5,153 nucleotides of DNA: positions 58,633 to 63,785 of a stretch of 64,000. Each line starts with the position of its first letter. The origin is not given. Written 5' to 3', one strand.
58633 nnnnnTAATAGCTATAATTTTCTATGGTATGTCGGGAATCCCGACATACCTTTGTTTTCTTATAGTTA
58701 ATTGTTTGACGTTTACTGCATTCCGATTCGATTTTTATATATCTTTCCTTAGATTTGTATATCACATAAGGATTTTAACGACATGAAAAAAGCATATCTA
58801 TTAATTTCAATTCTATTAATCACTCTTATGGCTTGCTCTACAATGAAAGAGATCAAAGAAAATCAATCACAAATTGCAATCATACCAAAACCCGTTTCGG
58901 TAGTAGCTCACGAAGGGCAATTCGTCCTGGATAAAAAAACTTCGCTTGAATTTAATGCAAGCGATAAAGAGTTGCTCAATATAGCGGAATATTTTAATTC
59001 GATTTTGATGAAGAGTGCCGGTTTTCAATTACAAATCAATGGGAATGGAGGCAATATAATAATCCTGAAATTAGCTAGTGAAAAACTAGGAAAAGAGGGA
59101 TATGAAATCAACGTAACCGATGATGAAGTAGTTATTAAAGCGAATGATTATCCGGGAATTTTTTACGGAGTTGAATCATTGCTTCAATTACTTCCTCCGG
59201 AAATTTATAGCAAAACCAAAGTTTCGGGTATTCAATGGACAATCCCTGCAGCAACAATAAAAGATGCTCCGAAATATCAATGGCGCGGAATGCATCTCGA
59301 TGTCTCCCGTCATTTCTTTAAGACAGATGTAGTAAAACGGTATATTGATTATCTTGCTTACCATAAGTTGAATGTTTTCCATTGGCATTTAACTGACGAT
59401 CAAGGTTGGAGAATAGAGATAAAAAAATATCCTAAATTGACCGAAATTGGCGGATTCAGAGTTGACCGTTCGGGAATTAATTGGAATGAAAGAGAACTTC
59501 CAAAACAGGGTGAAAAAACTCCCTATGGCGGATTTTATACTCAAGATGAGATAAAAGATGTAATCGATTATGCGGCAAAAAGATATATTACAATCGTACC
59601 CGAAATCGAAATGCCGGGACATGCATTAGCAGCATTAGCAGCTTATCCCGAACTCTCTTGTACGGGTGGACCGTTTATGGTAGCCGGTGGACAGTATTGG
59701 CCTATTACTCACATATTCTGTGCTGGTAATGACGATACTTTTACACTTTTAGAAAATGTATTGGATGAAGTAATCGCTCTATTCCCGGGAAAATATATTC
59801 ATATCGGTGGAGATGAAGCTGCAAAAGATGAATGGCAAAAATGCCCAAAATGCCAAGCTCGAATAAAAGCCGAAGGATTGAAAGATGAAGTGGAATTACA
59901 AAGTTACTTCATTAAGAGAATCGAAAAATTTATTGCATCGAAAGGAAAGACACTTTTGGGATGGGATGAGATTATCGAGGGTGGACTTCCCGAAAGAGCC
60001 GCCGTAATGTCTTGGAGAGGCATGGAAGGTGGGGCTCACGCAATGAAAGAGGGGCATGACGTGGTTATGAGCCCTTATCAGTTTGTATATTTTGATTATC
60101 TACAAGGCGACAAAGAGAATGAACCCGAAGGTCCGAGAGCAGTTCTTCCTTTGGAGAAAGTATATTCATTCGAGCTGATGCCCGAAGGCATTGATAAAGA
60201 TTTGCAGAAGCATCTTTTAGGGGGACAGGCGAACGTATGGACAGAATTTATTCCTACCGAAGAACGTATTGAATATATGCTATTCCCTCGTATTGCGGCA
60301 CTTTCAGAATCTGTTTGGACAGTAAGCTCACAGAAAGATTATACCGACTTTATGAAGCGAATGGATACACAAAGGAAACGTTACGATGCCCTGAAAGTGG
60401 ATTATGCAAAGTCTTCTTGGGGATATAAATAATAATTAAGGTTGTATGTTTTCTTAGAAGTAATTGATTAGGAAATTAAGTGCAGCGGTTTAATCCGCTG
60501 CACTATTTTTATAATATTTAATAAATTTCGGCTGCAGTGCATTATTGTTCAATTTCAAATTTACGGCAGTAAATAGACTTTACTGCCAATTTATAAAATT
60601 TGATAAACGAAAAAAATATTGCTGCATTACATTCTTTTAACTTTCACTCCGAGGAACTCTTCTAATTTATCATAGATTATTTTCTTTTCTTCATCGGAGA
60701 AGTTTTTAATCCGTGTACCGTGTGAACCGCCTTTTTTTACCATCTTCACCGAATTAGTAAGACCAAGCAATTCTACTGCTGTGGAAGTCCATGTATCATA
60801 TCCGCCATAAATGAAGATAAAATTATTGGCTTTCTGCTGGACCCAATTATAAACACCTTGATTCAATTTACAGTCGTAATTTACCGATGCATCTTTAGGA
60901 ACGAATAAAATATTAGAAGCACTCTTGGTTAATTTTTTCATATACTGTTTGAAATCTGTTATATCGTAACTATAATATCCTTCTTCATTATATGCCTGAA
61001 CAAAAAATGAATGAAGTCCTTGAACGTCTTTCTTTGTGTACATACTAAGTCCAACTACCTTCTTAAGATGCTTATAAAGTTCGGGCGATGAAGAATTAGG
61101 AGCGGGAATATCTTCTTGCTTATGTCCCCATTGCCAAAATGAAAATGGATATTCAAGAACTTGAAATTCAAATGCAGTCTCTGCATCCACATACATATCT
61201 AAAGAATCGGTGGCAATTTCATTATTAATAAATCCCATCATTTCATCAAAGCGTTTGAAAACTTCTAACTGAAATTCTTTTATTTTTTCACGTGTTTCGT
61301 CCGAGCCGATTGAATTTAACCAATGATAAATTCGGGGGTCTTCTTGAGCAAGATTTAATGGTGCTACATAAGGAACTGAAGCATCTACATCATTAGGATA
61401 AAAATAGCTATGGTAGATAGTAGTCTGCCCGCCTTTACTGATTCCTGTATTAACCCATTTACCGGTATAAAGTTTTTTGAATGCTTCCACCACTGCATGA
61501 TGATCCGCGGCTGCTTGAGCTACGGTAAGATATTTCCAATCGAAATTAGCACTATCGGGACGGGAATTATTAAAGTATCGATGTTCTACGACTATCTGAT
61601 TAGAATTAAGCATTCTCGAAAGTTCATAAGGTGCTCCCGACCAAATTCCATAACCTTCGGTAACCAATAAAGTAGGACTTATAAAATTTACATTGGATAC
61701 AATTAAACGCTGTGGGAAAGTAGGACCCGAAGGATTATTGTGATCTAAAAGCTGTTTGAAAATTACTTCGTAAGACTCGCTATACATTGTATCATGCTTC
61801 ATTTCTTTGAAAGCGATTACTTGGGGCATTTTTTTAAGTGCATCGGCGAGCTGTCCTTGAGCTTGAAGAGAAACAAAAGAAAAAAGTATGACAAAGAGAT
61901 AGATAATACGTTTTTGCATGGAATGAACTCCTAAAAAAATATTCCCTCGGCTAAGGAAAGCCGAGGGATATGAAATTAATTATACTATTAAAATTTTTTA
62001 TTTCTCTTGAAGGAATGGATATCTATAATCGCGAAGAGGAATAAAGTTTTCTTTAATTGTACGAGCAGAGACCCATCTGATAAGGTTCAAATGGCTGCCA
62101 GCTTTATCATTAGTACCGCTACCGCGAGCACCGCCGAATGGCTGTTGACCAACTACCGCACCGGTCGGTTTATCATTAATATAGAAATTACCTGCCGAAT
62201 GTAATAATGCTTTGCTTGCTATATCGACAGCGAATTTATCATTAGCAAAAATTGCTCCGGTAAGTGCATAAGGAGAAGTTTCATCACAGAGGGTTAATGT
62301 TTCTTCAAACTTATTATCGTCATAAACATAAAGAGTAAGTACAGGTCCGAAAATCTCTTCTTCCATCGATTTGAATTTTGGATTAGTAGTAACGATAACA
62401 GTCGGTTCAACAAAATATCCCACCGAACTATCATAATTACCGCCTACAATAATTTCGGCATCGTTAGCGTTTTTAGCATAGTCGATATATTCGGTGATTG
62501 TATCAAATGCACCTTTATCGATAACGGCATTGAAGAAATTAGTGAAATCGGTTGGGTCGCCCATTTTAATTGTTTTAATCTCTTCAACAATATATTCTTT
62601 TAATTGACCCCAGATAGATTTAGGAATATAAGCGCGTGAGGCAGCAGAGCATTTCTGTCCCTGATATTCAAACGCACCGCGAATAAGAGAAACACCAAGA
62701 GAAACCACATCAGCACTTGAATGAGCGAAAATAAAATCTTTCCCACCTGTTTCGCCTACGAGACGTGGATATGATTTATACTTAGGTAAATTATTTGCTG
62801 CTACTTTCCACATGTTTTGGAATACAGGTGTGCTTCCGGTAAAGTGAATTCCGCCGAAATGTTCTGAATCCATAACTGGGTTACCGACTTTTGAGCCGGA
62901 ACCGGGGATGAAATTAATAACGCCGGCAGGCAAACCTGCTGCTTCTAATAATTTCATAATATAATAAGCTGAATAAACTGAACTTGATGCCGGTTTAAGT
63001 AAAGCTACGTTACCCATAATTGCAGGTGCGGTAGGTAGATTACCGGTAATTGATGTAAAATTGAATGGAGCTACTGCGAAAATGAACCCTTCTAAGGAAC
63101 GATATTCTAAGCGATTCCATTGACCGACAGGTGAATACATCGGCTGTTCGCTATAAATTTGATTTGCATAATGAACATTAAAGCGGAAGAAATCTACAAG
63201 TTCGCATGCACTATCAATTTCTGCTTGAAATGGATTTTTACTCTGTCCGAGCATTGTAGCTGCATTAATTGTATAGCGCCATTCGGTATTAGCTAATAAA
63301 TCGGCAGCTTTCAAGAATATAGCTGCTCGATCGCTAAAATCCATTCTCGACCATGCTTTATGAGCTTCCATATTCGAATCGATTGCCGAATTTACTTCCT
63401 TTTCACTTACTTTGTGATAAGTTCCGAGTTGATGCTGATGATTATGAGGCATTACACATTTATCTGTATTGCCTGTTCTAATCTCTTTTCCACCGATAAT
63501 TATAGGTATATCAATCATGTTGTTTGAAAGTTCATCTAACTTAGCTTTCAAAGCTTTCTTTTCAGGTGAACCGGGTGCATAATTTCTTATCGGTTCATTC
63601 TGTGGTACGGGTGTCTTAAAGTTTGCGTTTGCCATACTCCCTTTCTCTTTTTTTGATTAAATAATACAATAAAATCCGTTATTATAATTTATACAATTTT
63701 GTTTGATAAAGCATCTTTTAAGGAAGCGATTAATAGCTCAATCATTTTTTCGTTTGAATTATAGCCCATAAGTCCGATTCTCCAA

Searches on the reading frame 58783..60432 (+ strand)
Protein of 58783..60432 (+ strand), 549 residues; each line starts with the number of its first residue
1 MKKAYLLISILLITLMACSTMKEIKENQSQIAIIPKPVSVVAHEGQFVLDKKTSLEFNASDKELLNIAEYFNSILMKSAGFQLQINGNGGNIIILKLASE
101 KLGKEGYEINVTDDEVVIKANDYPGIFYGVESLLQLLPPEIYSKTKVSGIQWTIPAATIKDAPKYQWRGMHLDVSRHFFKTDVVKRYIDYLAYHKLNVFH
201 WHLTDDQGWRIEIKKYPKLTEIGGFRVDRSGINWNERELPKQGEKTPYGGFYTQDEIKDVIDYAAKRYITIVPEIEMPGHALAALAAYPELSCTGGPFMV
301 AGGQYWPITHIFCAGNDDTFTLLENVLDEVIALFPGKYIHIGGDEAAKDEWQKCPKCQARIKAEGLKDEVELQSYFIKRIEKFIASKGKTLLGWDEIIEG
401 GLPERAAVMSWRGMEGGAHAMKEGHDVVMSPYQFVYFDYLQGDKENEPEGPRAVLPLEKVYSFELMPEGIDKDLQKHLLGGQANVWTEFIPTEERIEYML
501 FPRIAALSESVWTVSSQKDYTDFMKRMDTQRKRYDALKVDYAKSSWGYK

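Call 74: search_protein_families(library=pfam, proteins=[window:58783-60432:+], max_evalue=0.00001)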
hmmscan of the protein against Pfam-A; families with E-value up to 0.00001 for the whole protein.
window:58783-60432:+ (549 aa): 2 families
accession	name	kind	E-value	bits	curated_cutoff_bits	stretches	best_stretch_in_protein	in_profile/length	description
PF00728.28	Glyco_hydro_20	-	1.6e-120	403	22.3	1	165-513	1-346/348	Glycosyl hydrolase family 20, catalytic domain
PF02838.20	Glyco_hydro_20b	-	1.2e-23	84.6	26.1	1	31-162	2-124/124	Glycosyl hydrolase family 20, domain 2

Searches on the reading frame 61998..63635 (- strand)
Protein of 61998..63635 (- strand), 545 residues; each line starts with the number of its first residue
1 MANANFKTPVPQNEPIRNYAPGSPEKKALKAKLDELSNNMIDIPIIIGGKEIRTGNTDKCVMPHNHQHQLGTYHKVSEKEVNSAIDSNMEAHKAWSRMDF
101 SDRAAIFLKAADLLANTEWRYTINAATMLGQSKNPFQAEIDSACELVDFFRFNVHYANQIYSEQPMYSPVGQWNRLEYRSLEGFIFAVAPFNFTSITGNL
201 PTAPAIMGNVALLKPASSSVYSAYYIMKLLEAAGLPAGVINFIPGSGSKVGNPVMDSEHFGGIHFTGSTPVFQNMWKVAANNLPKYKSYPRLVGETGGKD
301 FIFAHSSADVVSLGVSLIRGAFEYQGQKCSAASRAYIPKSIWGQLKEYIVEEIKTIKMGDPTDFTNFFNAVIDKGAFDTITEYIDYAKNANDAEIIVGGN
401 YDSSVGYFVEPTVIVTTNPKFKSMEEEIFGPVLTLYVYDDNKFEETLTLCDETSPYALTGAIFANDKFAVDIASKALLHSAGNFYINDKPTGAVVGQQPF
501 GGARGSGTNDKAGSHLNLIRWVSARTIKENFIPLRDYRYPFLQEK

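Call 74: search_protein_families(library=pfam, proteins=[window:61998-63635:-], max_evalue=0.00001)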
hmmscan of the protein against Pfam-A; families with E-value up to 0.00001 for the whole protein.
window:61998-63635:- (545 aa): 1 family
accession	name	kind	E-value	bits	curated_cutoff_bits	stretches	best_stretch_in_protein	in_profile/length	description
PF00171.27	Aldedh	-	3.7e-94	316.3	23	1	59-515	10-450/461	Aldehyde dehydrogenase family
